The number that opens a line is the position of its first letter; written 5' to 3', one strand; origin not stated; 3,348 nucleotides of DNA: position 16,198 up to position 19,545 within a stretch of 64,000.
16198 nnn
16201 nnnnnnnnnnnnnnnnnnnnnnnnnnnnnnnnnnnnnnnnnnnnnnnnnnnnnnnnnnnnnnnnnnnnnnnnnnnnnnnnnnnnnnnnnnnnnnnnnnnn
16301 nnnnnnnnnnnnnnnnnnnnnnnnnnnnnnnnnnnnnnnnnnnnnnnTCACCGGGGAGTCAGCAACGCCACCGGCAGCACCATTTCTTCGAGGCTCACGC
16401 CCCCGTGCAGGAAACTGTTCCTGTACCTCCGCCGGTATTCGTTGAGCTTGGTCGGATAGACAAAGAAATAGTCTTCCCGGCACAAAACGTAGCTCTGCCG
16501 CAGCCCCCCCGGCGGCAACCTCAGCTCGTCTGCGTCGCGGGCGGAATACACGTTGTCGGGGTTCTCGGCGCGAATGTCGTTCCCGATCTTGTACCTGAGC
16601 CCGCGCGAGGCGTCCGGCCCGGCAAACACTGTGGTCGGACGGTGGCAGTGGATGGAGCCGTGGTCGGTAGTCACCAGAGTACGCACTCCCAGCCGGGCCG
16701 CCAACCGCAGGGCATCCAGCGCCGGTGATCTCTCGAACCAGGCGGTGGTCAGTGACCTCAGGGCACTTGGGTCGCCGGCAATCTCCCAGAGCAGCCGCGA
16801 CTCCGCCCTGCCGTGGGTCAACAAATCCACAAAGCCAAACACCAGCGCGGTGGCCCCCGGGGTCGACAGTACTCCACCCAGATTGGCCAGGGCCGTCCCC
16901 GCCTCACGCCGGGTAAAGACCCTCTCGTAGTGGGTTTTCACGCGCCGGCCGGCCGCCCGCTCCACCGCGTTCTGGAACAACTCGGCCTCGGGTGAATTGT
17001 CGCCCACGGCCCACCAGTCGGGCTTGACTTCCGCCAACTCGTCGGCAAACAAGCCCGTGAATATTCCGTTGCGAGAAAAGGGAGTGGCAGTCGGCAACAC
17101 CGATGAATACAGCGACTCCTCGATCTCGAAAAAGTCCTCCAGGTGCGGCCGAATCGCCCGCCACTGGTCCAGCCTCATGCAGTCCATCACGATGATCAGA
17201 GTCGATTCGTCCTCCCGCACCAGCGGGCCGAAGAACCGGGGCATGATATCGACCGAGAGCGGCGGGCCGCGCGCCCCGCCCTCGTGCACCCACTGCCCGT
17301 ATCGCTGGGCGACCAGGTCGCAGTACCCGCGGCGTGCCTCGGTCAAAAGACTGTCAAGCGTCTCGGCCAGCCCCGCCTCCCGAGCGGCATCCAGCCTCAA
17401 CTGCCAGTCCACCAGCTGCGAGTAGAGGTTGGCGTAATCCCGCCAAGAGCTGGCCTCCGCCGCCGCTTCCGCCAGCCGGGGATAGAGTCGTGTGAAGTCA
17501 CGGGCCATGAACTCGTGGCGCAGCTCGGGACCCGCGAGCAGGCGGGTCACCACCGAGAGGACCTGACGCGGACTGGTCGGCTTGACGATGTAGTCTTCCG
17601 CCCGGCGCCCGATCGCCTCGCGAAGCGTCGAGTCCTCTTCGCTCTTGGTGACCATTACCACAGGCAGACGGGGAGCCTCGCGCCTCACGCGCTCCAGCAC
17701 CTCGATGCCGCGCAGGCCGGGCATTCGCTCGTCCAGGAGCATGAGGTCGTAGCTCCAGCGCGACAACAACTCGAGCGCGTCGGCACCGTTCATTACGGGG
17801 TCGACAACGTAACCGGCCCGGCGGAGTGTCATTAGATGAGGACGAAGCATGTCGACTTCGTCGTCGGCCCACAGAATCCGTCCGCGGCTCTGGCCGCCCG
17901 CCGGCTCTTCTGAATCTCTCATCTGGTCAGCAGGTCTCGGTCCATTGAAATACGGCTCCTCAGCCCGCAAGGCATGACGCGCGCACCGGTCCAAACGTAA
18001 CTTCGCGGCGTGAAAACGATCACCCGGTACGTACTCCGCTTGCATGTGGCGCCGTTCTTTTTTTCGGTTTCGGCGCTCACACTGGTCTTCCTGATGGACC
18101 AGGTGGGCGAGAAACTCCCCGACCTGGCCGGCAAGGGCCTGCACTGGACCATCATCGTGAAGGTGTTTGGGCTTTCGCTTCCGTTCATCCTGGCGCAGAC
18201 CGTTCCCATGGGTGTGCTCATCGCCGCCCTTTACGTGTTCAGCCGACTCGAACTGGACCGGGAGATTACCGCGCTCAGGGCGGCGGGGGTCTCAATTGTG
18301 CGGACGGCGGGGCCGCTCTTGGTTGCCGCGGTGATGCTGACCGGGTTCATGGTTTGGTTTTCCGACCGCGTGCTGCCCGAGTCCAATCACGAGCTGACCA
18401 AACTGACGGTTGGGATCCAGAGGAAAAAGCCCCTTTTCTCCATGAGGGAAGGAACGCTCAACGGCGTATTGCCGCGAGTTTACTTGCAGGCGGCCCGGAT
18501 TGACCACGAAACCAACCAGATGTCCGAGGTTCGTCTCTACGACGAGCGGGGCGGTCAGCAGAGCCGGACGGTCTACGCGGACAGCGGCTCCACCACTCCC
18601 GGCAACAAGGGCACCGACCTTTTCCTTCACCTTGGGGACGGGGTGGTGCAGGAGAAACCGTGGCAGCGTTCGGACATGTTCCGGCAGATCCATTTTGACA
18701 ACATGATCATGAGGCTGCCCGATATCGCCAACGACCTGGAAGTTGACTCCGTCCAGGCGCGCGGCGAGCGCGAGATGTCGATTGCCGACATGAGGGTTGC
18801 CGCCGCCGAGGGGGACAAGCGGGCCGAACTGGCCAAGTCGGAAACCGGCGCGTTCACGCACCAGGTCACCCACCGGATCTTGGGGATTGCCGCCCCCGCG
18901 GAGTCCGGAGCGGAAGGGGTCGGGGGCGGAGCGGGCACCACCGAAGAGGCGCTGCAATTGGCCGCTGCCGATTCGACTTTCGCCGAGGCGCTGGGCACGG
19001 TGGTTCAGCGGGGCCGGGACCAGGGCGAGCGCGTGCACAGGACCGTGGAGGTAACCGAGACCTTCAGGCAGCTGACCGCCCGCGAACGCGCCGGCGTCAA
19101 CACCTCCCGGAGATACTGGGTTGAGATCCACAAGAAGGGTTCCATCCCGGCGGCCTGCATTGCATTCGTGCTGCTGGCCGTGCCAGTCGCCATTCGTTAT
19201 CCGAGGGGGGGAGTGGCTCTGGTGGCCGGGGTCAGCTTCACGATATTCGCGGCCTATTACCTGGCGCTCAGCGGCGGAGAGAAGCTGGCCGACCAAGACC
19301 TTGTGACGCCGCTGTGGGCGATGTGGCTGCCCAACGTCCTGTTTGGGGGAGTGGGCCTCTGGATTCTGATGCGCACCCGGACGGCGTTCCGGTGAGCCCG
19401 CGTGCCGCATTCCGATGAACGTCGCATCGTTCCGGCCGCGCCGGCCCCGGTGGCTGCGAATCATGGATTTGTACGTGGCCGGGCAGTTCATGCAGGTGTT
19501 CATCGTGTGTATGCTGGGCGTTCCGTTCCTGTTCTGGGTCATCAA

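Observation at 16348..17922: Orphan PorX-like REC-PglZ response regulator embedded in the lipid A/LPS export gene block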

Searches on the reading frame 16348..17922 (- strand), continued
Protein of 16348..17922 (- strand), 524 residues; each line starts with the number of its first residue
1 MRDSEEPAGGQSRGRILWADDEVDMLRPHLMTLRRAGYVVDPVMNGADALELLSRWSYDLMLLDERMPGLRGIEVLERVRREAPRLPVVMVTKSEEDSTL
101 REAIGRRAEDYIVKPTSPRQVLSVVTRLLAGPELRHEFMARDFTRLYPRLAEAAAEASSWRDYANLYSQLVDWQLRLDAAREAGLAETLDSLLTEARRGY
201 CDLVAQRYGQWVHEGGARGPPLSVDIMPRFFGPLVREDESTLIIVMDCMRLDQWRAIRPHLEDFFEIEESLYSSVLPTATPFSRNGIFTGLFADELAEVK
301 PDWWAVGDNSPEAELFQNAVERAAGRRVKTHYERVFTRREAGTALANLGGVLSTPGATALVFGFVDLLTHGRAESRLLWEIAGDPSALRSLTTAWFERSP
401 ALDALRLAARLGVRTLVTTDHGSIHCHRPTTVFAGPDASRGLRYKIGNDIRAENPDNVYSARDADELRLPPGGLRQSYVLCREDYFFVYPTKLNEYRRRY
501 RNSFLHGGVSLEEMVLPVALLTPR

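Call 48: search_protein_families(library=pfam, proteins=[L029:8634-9488:-, L035:13543-14640:+, L022:9513-9947:-, L029:6135-7271:-, L029:7268-8626:-, L035:8071-8739:-, L028:7484-8284:-, L006:9348-9980:+, L026:16136-17026:+, L029:15997-17412:+], max_evalue=0.001)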
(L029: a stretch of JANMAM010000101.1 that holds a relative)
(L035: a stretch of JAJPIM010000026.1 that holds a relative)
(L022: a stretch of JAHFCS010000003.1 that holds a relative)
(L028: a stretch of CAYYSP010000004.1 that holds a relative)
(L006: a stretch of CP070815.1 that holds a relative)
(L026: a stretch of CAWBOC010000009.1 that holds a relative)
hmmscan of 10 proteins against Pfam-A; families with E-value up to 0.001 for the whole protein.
L029:8634-9488:- (284 aa): 5 families
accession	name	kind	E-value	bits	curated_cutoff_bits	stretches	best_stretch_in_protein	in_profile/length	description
PF03796.21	DnaB_C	-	1.5e-48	165.8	27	1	31-278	2-255/255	DnaB-like helicase C terminal domain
PF13481.12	AAA_25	-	1.2e-14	54.9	27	1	30-200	14-189/195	AAA domain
PF06745.19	ATPase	-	1.4e-05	25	26.6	1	32-224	2-185/231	KaiC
PF00154.27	RecA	-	0.00011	22.2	27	1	29-100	31-103/262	recA bacterial DNA recombination protein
PF08423.17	Rad51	-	0.00011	22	22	0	31-72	8-49/244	Rad51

L035:13543-14640:+ (365 aa): 4 families
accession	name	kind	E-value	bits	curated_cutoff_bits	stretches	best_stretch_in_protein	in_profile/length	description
PF00534.26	Glycos_transf_1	-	9.6e-15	55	26.4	1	183-335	16-171/172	Glycosyl transferases group 1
PF13692.12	Glyco_trans_1_4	-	1.8e-13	51.4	27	1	195-321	15-141/142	Glycosyl transferases group 1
PF13524.12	Glyco_trans_1_2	-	6.2e-07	29.9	25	1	257-349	47-141/144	Glycosyl transferase-like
PF13439.12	Glyco_transf_4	-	3.7e-05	24.3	28.5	1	13-99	2-93/170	Glycosyltransferase Family 4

L022:9513-9947:- (144 aa): 0 families

L029:6135-7271:- (378 aa): 0 families

L029:7268-8626:- (452 aa): 7 families
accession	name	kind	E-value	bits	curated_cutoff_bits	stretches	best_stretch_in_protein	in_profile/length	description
PF03783.19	CsgG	-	1.5e-11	44.5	20.8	1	155-244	11-105/210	Curli production assembly/transport component CsgG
PF07719.23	TPR_2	-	5.7e-10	39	27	1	47-80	1-34/34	Tetratricopeptide repeat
PF13424.12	TPR_12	-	1.5e-06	28.7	30.1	1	41-77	39-75/77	Tetratricopeptide repeat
PF14559.12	TPR_19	-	7.7e-06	26.6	25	1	27-79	5-57/68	Tetratricopeptide repeat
PF13432.12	TPR_16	-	8.4e-06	26.6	32.7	1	52-109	2-59/65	Tetratricopeptide repeat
PF13428.12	TPR_14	-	0.00047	21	23.5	0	48-80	2-34/44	Tetratricopeptide repeat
PF00515.34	TPR_1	-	0.00074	19.7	27.8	0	47-80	1-34/34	Tetratricopeptide repeat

L035:8071-8739:- (222 aa): 1 family
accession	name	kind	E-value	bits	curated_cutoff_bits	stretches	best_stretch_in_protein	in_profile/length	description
PF02075.23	RuvC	-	9e-47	159.1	22.2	1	50-199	1-147/148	Crossover junction endodeoxyribonuclease RuvC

L028:7484-8284:- (266 aa): 2 families
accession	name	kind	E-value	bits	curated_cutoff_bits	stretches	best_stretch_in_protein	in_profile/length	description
PF01709.26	Transcrip_reg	-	5.3e-57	192.4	27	1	101-256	1-160/160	TACO1/YebC second and third domain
PF20772.2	TACO1_YebC_N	-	1.4e-35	122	36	1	24-95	1-73/73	TACO1/YebC protein N-terminal domain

L006:9348-9980:+ (210 aa): 0 families

L026:16136-17026:+ (296 aa): 2 families
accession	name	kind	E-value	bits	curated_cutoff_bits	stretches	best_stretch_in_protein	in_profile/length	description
PF00528.27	BPD_transp_1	-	1.1e-33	116.9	26.4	1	111-295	1-182/184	Binding-protein-dependent transport system inner membrane component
PF12911.12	OppC_N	-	8.6e-12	45.2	23.9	1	21-70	4-53/53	N-terminal TM domain of oligopeptide transport permease C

L029:15997-17412:+ (471 aa): 5 families
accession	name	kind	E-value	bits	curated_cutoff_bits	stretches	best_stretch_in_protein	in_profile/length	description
PF00534.26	Glycos_transf_1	-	3.5e-35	121.5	26.4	1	277-439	13-170/172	Glycosyl transferases group 1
PF13692.12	Glyco_trans_1_4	-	6.9e-29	101.4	27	1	280-427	2-142/142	Glycosyl transferases group 1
PF20706.3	GT4-conflict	-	4.7e-10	39.4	26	1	243-451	168-381/385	Family 4 Glycosyltransferase in conflict systems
PF13524.12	Glyco_trans_1_2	-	5.2e-10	39.9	25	1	301-451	6-138/144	Glycosyl transferase-like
PF13439.12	Glyco_transf_4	-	2.1e-08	34.8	28.5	1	93-236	2-150/170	Glycosyltransferase Family 4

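Call 79: find_encoding_contigs(protein=P0001, flank=10000, max_places=4)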
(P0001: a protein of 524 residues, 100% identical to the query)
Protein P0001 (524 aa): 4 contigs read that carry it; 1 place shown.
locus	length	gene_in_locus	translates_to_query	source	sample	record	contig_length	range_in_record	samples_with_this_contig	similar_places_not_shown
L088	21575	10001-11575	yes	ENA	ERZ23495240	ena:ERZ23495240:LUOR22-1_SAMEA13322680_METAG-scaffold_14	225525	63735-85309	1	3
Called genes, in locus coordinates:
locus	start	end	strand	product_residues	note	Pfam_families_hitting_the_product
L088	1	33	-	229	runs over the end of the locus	PF13618:Gluconate_2-dh3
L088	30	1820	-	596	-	PF00732:GMC_oxred_N, PF05199:GMC_oxred_C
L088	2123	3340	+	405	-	-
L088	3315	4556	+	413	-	PF03576:Peptidase_S58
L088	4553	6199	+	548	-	PF04784:DUF547, PF09335:VTT_dom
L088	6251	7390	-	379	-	PF27096:UvrC_M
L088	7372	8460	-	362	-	PF03739:LptF_LptG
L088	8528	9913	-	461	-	PF03739:LptF_LptG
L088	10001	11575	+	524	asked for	PF00072:Response_reg, PF08665:PglZ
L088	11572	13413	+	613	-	PF00664:ABC_membrane, PF02463:SMC_N (faint), PF00005:ABC_tran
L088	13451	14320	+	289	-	PF03279:Lip_A_acyltrans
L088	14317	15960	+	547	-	PF00535:Glycos_transf_2, PF11306:DUF3108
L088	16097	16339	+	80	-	-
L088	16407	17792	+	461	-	PF01595:CNNM, PF00571:CBS (weak), PF03471:CorC_HlyC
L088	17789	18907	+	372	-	PF00180:Iso_dh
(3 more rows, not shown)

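Call 83: search_protein_families(library=padloc, proteins=[window:16348-17922:-], max_evalue=0.001)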
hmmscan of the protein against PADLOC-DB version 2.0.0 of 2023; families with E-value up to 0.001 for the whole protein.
window:16348-17922:- (524 aa): 5 families
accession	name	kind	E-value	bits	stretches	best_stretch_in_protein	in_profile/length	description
PDLC02558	PglZ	-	1.7e-18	64.2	1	149-518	312-658/666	PglZ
PDLC02556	PglZ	-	2.6e-10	37.6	1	139-290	279-433/641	PglZ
PDLC00405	SduA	-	1.9e-06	25.6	1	14-149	7-153/323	DUF4263 domain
PDLC02565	PglZ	-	0.00021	17.8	0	187-523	427-734/910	PglZ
PDLC02555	PglZ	-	0.00078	16.1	0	190-291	320-421/613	PglZ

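Call 90: predict_structure(alignment_id=A3)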
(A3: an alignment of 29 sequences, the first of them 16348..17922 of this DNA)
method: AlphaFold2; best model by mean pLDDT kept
length: 524 residues; sequences in the alignment: 29
mean_pLDDT: 83.0   pTM: 0.73
mean pLDDT of the five models: 83.0, 82.0, 78.2, 76.5, 69.8
residues with pLDDT >= 90: 213; 70-90: 230; 50-70: 53; < 50: 28
segments of 3 or more residues with pLDDT < 50: 1-10, 96-109, 371-374
pLDDT, mean of each block of 10 residues (from residue 1): 32 81 85 89 91 87 86 84 77 56 42 66 73 70 88 95 96 88 86 95 93 77 89 90 92 92 95 77 72 87 71 88 87 87 92 95 65 53 72 86 97 95 87 90 91 95 89 87 93 81 83 95 96
secondary structure, 60 per line:
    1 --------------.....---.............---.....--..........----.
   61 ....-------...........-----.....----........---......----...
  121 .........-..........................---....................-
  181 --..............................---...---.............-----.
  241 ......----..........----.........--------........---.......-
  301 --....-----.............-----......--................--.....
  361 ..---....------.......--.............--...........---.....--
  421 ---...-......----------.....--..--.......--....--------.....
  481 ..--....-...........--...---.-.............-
elements in order: E15-19 H23-35 E39-43 H46-55 E60-64 H72-82 E88-92 H97-104 E111-113 H118-129 H131-156 H160-179 H183-212 H223-234 E240-246 H251-260 E265-273 H282-289 H293-299 H303-306 H312-324 E330-335 H338-353 E356-362 H366-369 H376-382 H385-397 H400-410 E414-418 E424-426 E428-433 E444-448 E458-461 H464-467 E476-482 E485-488 H490-500 E503-505 H511-514 E515-523

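Call 92: fold_search(model_id=the predicted structure, library=pdb)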
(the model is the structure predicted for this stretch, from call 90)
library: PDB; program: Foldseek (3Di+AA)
matches with E <= 10: 1450; with E <= 0.001: 585
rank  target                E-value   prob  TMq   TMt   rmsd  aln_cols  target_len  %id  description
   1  7pvk_A                3.3e-54  1.00  0.88  0.90   2.7       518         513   33  X-ray structure of dimeric PorX (T272A mutant), in complex with pGpG. (released 2022-12-14)
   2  7pva_B                1.4e-52  1.00  0.87  0.90   3.0       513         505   33  1.9 Angstrom crystal structure of dimeric PorX, co-crystallized in the presence of zinc (released 2022-12-14)
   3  8p6f_A                4.2e-52  1.00  0.84  0.86   3.4       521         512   32  Crystal structure of PorX-Fj (released 2024-04-03)
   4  7pv7_A                7.2e-52  1.00  0.88  0.90   2.8       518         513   33  Crystal structure of dimeric Porphyromonas gingivalis PorX, a type 9 secretion system response regulator. (released 2022-12-14)
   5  7pva_D                9.6e-52  1.00  0.86  0.90   2.9       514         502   33  1.9 Angstrom crystal structure of dimeric PorX, co-crystallized in the presence of zinc (released 2022-12-14)
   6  8tef_A                1.4e-51  1.00  0.83  0.84   3.7       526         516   32  PorX primitive monoclinic crystal form (released 2024-04-17)
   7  8p6f_B                2.0e-51  1.00  0.87  0.89   3.0       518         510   32  Crystal structure of PorX-Fj (released 2024-04-03)
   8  8tef_D                2.3e-51  1.00  0.82  0.84   3.8       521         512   32  PorX primitive monoclinic crystal form (released 2024-04-17)
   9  8thp_B                5.4e-51  1.00  0.84  0.86   3.4       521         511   32  PorX phosphatase null mutant (T271V) (released 2024-04-17)
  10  7pv7_B                8.7e-51  1.00  0.88  0.89   2.9       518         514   33  Crystal structure of dimeric Porphyromonas gingivalis PorX, a type 9 secretion system response regulator. (released 2022-12-14)
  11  8ted_B                2.1e-50  1.00  0.85  0.87   3.2       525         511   32  PorX primitive orthorhombic crystal form (released 2024-04-17)
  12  8ted_A                2.6e-50  1.00  0.85  0.88   3.2       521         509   32  PorX primitive orthorhombic crystal form (released 2024-04-17)
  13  8tef_C                7.4e-50  1.00  0.83  0.87   3.4       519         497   31  PorX primitive monoclinic crystal form (released 2024-04-17)
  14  8tff_A                7.9e-50  1.00  0.85  0.87   3.3       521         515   32  PorX with BeF3 phosphate analog (released 2024-04-17)
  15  8tff_B                2.0e-49  1.00  0.85  0.87   3.3       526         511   32  PorX with BeF3 phosphate analog (released 2024-04-17)
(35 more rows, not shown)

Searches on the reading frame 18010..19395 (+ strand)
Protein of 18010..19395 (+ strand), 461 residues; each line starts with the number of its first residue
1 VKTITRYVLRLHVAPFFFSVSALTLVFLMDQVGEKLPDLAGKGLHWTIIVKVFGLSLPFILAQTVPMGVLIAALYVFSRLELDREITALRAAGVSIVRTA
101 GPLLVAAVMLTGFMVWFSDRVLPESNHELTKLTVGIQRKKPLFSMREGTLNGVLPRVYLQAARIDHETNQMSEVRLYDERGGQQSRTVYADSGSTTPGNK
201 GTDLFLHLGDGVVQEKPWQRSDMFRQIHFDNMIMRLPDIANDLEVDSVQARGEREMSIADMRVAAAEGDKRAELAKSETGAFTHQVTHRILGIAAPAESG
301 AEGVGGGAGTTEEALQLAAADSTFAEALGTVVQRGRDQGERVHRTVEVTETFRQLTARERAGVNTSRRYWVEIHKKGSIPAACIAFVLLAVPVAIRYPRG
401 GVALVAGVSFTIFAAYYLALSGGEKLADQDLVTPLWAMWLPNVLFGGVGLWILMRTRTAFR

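Call 5: search_protein_families(library=pfam, proteins=[window:18010-19395:+])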
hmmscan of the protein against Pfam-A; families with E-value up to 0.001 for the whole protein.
window:18010-19395:+ (461 aa): 1 family
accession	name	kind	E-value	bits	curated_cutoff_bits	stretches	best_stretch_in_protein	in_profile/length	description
PF03739.19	LptF_LptG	-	1.4e-77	261.6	27.9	1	6-455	1-353/353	Lipopolysaccharide export system permease LptF/LptG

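Call 6: search_protein_families(library=ncbifam, proteins=[window:18010-19395:+])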
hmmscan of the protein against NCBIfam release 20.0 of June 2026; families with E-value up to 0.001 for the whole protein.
window:18010-19395:+ (461 aa): 2 families
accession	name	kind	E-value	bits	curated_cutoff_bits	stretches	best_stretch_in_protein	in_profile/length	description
TIGR04407.1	LptF_YjgP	equivalog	9.7e-55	185.7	230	2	4-273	2-264/347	LPS export ABC transporter permease LptF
TIGR04408.1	LptG_lptG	equivalog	6.4e-41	140.1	240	2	3-194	1-191/351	LPS export ABC transporter permease LptG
